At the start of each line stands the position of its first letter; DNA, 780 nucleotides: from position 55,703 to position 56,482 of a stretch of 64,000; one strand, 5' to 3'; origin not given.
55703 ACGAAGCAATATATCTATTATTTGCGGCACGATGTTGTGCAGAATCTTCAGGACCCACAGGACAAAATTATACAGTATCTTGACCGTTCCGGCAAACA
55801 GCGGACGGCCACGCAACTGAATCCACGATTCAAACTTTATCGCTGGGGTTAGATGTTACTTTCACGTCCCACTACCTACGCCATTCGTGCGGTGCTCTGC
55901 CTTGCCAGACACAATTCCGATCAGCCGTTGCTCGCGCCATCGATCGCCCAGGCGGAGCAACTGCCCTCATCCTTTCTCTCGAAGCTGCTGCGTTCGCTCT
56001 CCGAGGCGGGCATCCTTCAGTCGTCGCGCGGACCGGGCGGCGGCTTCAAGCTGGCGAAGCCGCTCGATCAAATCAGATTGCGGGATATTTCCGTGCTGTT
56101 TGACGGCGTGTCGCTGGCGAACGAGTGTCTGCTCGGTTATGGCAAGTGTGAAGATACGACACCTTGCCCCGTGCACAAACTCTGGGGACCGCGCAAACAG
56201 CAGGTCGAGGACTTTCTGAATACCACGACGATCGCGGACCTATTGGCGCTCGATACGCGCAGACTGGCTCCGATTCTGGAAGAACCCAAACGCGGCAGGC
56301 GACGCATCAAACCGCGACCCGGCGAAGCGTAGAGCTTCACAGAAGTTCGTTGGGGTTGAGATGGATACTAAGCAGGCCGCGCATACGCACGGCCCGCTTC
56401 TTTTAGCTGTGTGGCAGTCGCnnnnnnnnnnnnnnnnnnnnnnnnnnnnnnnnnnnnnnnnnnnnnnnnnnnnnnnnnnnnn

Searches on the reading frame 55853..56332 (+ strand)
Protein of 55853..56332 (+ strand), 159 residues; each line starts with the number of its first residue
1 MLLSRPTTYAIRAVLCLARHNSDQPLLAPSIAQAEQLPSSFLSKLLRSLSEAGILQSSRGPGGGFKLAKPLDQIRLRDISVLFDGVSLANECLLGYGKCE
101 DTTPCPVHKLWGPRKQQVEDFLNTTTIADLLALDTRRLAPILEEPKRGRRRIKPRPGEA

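Call 16: search_protein_families(library=pfam, proteins=[window:55853-56332:+], max_evalue=0.001)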
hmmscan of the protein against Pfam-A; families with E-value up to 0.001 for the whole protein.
window:55853-56332:+ (159 aa): 1 family
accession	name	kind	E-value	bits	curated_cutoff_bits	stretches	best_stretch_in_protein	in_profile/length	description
PF02082.26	Rrf2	-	4.4e-30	105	30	1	3-132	1-131/132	Iron-dependent Transcriptional regulator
